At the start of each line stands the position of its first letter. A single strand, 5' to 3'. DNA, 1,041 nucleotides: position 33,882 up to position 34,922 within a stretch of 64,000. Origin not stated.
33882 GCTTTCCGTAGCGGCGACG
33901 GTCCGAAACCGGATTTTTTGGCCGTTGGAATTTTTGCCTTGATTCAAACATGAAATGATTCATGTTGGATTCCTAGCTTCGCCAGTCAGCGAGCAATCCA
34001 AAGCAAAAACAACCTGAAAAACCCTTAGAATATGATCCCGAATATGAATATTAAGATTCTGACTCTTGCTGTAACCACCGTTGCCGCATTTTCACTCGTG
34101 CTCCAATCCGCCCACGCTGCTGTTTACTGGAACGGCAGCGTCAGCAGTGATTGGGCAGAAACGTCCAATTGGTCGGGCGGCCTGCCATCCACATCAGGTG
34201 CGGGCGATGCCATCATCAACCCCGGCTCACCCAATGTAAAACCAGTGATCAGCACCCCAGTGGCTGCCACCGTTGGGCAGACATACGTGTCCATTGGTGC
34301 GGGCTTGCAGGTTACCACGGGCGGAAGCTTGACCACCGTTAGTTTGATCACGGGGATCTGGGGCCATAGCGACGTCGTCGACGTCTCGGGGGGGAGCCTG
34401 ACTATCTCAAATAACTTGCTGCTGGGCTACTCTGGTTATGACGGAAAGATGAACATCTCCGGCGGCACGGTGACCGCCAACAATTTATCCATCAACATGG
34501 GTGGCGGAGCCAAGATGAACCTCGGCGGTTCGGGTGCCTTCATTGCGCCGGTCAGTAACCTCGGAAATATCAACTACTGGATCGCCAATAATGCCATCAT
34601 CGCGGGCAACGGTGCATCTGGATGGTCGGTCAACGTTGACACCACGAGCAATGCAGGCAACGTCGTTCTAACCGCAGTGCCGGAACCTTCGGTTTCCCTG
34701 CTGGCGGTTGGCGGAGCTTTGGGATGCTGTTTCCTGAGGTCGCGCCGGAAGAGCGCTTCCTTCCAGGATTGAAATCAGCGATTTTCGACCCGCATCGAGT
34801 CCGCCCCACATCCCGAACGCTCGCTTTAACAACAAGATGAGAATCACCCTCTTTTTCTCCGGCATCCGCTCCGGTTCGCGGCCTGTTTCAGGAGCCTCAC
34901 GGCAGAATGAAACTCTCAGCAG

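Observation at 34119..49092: One ~190-aa domain leads each of the three operons, with three different C-terminal partners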

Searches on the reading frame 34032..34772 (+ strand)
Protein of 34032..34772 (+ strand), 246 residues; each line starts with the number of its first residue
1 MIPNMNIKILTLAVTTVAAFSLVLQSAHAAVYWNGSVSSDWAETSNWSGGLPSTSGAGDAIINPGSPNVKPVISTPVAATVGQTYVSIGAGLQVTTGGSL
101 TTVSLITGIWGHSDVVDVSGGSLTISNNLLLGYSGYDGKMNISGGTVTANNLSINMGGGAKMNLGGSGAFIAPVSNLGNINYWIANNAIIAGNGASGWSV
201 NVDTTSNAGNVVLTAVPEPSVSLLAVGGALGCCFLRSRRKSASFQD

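Call 8: search_protein_families(library=pfam, proteins=[window:34032-34772:+], max_evalue=0.01)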
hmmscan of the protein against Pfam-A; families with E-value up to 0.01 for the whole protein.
window:34032-34772:+ (246 aa): 1 family
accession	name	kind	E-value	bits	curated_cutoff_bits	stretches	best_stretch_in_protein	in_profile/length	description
PF07589.16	PEP-CTERM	-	0.004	17.6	20.7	0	215-239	1-24/24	PEP-CTERM motif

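Call 9: search_protein_families(library=ncbifam, proteins=[window:34032-34772:+], max_evalue=0.01)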
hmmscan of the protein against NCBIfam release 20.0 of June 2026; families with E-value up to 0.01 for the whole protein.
window:34032-34772:+ (246 aa): 3 families
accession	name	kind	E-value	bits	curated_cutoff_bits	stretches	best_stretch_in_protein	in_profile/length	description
NF038129.1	PEP_NF038129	equivalog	0.00079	19.3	65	1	200-239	155-194/194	NF038129 family PEP-CTERM protein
NF038126.1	PEP_CTERM_FxDxF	subfamily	0.0025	18.1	50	1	196-238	122-164/165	FxDxF family PEP-CTERM protein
NF033554.9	floc_PepA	equivalog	0.0075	16.1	80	0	124-240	139-261/261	flocculation-associated PEP-CTERM protein PepA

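Call 30: predict_structure(alignment_id=A4)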
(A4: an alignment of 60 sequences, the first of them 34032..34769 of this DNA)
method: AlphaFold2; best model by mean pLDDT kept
length: 246 residues; sequences in the alignment: 60
mean_pLDDT: 89.0   pTM: 0.78
mean pLDDT of the five models: 89.0, 88.9, 87.5, 87.1, 86.4
residues with pLDDT >= 90: 188; 70-90: 8; 50-70: 47; < 50: 3
segments of 3 or more residues with pLDDT < 50: none
pLDDT, mean of each block of 10 residues (from residue 1): 52 61 71 97 97 96 95 98 97 98 98 98 98 96 98 96 97 98 98 94 96 91 64 67 57
secondary structure, 60 per line:
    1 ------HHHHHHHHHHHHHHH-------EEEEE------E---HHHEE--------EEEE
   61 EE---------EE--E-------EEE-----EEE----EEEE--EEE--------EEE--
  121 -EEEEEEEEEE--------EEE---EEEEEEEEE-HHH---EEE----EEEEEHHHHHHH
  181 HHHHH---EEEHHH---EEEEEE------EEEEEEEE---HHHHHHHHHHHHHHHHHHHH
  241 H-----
elements in order: H7-21 E29-33 E57-62 E84-86 E92-94 E99-102 E105-107 E116-118 E122-131 E140-142 E146-154 E162-164 E169-173 H174-185 E189-191 E198-203 E210-217 H221-241
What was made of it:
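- On PATR / autotransporter passenger beta-helix: The strand pattern and the 22-24-residue sequence repeats fit (call 30).
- It shows short strands, three consecutive 22-24-residue segments built on a (V/I)SGG(S/T)(L/V)T motif (seen in the sequence), one conserved helix and a terminal hairpin (call 30).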

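Call 35: fold_search(model_id=the predicted structure, library=pdb)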
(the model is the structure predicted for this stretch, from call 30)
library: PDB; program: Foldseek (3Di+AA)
matches with E <= 10: 53; with E <= 0.001: 0
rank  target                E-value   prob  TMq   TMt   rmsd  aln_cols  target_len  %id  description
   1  4hi0_B                1.3e+00  0.03  0.11  0.11  17.7       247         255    9  Crystal Structure of Helicobacter pylori Urease Accessory Protein UreF/H/G complex (released 2013-10-16)
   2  9l4k_C                2.0e+00  0.16  0.14  0.29  16.9        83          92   20  Structure of human NLRP2-TLE6-OOEP complex (released 2025-10-01)
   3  8x7w_E                3.3e+00  0.20  0.14  0.32  16.7        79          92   13  Structure of dimeric human SCMC complex (released 2024-10-09)
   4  6mmq_D                3.3e+00  0.15  0.12  0.31  13.9        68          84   16  Carbon regulatory PII-like protein SbtB from Cyanobium sp. 7001 bound to cAMP (released 2019-09-18)
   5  9xrl_AT               3.5e+00  0.12  0.13  0.22  18.4        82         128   12  Structure of mouse cytoplasmic lattice (CPL) repeating unit (released 2026-03-18)
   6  3hrg                  3.9e+00  0.14  0.16  0.15   7.8        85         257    6  Crystal structure of Bacteroides thetaiotaomicron BT_3980, protein with actin-like ATPase fold and unknown function (NP_ (released 2009-06-23)
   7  9xrl_AH               4.1e+00  0.16  0.10  0.20  15.7        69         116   10  Structure of mouse cytoplasmic lattice (CPL) repeating unit (released 2026-03-18)
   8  8h93_C                4.1e+00  0.09  0.09  0.23  15.7        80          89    9  Structure of dimeric mouse SCMC core complex (released 2024-01-10)
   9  9nsd_B                4.1e+00  0.04  0.15  0.14  12.7       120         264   12  Crystal structure of PvCSS-PvPTRAMP in complex with nanobody D7 (released 2026-01-21)
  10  6mmq_A                4.3e+00  0.13  0.12  0.32  13.8        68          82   16  Carbon regulatory PII-like protein SbtB from Cyanobium sp. 7001 bound to cAMP (released 2019-09-18)
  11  9cs9_A                4.8e+00  0.16  0.13  0.18   4.7        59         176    8  KHNYN KH1-KH2 (released 2025-01-15)
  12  6n4a_C                4.8e+00  0.13  0.13  0.32  18.7        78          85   18  PII-like SbtB from Cyanobium sp PCC 7001 (apo) (released 2019-09-18)
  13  5bp9                  4.8e+00  0.11  0.11  0.11   4.0        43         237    7  Crystal structure of SAM-dependent methyltransferase from Bacteroides fragilis in complex with S-Adenosyl-L-homocysteine (released 2015-06-10)
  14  5j44_A                5.0e+00  0.01  0.15  0.05  15.1       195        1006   12  Crystal structure of the Secreted Extracellular protein A (SepA) from Shigella flexneri (released 2017-04-12)
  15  1nh8                  5.3e+00  0.15  0.13  0.11   7.8        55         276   16  ATP PHOSPHORIBOSYLTRANSFERASE (ATP-PRTASE) FROM MYCOBACTERIUM TUBERCULOSIS IN COMPLEX WITH AMP AND HISTIDINE (released 2003-02-11)
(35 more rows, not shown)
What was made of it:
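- On PATR / autotransporter passenger beta-helix: Ag43 gives TMq 0.31 at E=7.7 and SepA gives E=5 (call 35).
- The best PDB match by TM-score, though weak, is the self-associating Ag43 (TMq 0.31, call 35).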

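Call 51: find_related_loci(query=A4, collection=genome_contigs, flank=10000)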
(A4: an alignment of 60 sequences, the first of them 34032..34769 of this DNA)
Query A4 (246 aa) in genome_contigs; peptide patterns used: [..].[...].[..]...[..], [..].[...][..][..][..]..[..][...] (x = any residue, [..] = any of these).
103 stretches matched a pattern; 23 encode a relative of the query (tblastn E <= 1e-3); 21 distinct loci.
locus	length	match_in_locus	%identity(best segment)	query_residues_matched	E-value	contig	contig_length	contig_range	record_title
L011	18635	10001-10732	86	1-246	3e-132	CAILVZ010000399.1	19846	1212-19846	MAG: Akkermansiaceae bacterium isolate KT_bin-0034 genome assembly, contig: bin-0034:399/399, whole genome shotgun seque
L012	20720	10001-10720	72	6-245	1e-102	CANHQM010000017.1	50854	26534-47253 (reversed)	MAG: Akkermansiaceae bacterium isolate RE-27jun17-23 genome assembly, contig: RE-27jun17-C301, whole genome shotgun sequ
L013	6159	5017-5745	56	5-245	2e-64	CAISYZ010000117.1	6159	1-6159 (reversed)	MAG: uncultured Verrucomicrobia subdivision 3 bacterium isolate AM_bin-2963 genome assembly, contig: bin-2963:117/260, w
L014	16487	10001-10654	48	4-224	2e-58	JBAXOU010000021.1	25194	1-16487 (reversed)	MAG: Planctomycetota bacterium isolate ELA513 MAG513_21, whole genome shotgun sequence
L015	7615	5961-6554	52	29-228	1e-54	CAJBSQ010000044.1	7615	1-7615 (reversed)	MAG: uncultured Planctomycetaceae bacterium isolate Loc080925-8m_bin-400 genome assembly, contig: bin-400:044/817, whole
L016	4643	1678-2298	49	19-225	9e-54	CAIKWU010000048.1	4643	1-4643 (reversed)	MAG: uncultured Planctomycetaceae bacterium isolate Loclat_bin-01959 genome assembly, contig: bin-01959:048/652, whole g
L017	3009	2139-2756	49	21-224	1e-53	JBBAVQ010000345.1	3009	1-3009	MAG: Pirellulales bacterium isolate EUL_327 ctg345-EUL_327, whole genome shotgun sequence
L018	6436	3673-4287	51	24-228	2e-53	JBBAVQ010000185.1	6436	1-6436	MAG: Pirellulales bacterium isolate EUL_327 ctg185-EUL_327, whole genome shotgun sequence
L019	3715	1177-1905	47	2-242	4e-52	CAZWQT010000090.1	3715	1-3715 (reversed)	MAG TPA_asm: uncultured Akkermansia sp. isolate binchicken_co298_70 genome assembly, contig: NODE_54688_length_3715_cov_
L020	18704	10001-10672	48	3-214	3e-56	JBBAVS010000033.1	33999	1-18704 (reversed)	MAG: Pirellulales bacterium isolate EUL_329 ctg33-EUL_329, whole genome shotgun sequence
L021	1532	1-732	53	21-216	5e-48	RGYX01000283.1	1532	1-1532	MAG: Verrucomicrobia bacterium isolate WBA_2_037 contig_100_282, whole genome shotgun sequence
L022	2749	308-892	49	31-226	1e-45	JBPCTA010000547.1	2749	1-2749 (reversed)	MAG: Pirellulales bacterium S1Ck117_1006981_flag_1_multi_4.0000_len_2749, whole genome shotgun sequence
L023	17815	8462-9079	47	7-222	7e-45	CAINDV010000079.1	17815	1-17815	MAG: uncultured Verrucomicrobia bacterium isolate Loclat_bin-20771 genome assembly, contig: bin-20771:0079/1379, whole g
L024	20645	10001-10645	46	8-222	1e-44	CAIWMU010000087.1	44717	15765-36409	MAG: uncultured Verrucomicrobia subdivision 3 bacterium isolate Loclat_bin-04207 genome assembly, contig: bin-04207:087/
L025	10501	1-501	52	61-228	4e-44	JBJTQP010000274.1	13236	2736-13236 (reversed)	MAG: Planctomycetaceae bacterium isolate samp_4448_semibin_300 samp_4448_2439280, whole genome shotgun sequence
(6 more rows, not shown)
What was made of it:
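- There are 1-2 loci per MAG (call 51).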

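Call 65: fold_search(model_id=the predicted structure, library=viral)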
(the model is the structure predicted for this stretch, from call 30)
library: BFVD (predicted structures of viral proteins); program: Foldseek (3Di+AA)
matches with E <= 10: 180; with E <= 0.001: 0
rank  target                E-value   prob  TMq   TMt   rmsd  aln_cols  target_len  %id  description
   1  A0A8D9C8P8            2.5e-03  0.92  0.19  0.09  14.0       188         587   17  Putative hemin binding protein [uncultured marine phage]
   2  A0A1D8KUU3            3.2e-01  0.09  0.16  0.04   9.8       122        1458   16  Peptidase S74 domain-containing protein [Synechococcus phage S-CAM7]
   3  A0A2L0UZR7            6.7e-01  0.63  0.15  0.31   4.4        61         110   16  Uncharacterized protein [Agrobacterium phage Atu_ph07]
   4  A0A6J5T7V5            1.1e+00  0.44  0.16  0.18   6.8        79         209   13  Uncharacterized protein [uncultured Caudovirales phage]
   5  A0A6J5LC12            1.1e+00  0.57  0.16  0.31   3.6        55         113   16  Uncharacterized protein [uncultured Caudovirales phage]
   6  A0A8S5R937            1.3e+00  0.33  0.16  0.30   5.9        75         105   21  Short C-terminal domain [virus sp. cti5L29]
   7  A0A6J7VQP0            1.3e+00  0.06  0.16  0.05  12.7       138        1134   18  Uncharacterized protein [uncultured Caudovirales phage]
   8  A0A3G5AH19            1.4e+00  0.20  0.16  0.17   5.7        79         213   14  Uncharacterized protein [Sylvanvirus sp.]
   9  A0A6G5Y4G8            1.5e+00  0.33  0.15  0.46   4.2        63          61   19  (no name in the UniProt tables at hand)
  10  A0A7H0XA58            1.5e+00  0.33  0.14  0.14  12.3        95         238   13  (no name in the UniProt tables at hand)
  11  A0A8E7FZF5            1.5e+00  0.28  0.12  0.19   7.2        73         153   14  (no name in the UniProt tables at hand)
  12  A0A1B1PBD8            1.7e+00  0.35  0.15  0.41   3.6        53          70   13  Uncharacterized protein [Bacillus phage DirtyBetty]
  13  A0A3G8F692            1.8e+00  0.38  0.16  0.33   3.7        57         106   10  (no name in the UniProt tables at hand)
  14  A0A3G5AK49            1.8e+00  0.20  0.17  0.25   6.0        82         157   20  Uncharacterized protein [Sylvanvirus sp.]
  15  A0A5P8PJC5            1.9e+00  0.30  0.14  0.35  13.2        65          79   17  Uncharacterized protein [Serratia phage Muldoon]
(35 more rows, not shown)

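Call 84: search_solved_structures(query=A4, max_evalue=10)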
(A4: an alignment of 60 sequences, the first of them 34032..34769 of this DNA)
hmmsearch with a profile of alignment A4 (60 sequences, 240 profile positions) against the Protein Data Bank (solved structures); distinct sequences matched with E-value up to 10: 2.
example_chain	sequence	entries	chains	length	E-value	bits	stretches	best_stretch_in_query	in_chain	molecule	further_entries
6to1_A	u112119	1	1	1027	0.02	17.2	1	30-138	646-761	Minor fimbrium subunit Mfa5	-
8gul_A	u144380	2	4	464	0.14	14.4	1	36-93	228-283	GlcNAc-binding protein A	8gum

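Call 85: search_protein_families(library=pfam, alignment_id=A4, max_evalue=1)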
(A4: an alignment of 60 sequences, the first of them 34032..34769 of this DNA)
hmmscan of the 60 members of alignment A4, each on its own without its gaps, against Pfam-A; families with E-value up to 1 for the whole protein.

A. member 1, window:34032-34769:+ (246 aa): 1 family
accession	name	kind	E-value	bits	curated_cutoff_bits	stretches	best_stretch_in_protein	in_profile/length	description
PF07589.16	PEP-CTERM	-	0.004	17.6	20.7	1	215-239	1-24/24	PEP-CTERM motif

B. families by the number of members that match (of 60 scanned): 19 families
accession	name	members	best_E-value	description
PF07589.16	PEP-CTERM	50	2.2e-07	PEP-CTERM motif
PF11869.14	DUF3389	18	5.8e-05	Protein of unknown function (DUF3389)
PF10988.14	DUF2807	8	9.8e-06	Putative auto-transporter adhesin, head GIN domain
PF13517.12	FG-GAP_3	6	0.014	FG-GAP-like repeat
PF14828.11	Amnionless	3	0.098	Amnionless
PF18835.7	Beta_helix_2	2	0.056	Beta helix repeat of Inulin fructotransferase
PF18565.7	Glyco_hydro2_C5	2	0.082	Glycoside hydrolase family 2 C-terminal domain 5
PF18203.6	IPTL-CTERM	1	0.037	IPTL-CTERM motif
PF04109.21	ATG9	1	0.042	Autophagy protein ATG9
PF18889.6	Beta_helix_3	1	0.048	Beta helix repeat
PF18205.6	VPDSG-CTERM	1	0.062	VPDSG-CTERM motif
PF10492.14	Nrf1_activ_bdg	1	0.069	Nrf1 activator activation site binding domain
PF18715.7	Phage_spike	1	0.17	Phage spike trimer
PF13663.11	DUF4148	1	0.19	Domain of unknown function (DUF4148)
PF14352.11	DUF4402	1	0.19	Domain of unknown function (DUF4402)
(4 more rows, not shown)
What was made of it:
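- On PEP-CTERM sorting signal (PF07589), for copy 1: 50 of 60 relatives match PF07589 at E<=1, best 2.2e-7 (call 85).
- On PATR / autotransporter passenger beta-helix: DUF2807, Beta_helix_2 and Beta_helix_3 give weak hits (call 85).
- Closest known: Autotransporter-type beta-helix modules. Same: 8 of 60 members hit DUF2807 weakly (best E=9.8e-6, call 85).
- Checked: Pfam PEP-CTERM scores 17.6 bits, below the 20.7 cut-off, but 50 of 60 relatives match it at E<=1 (best 2.2e-7) (calls 8, 85).
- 50 of 60 sampled members match PEP-CTERM at E<=1 (call 85).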
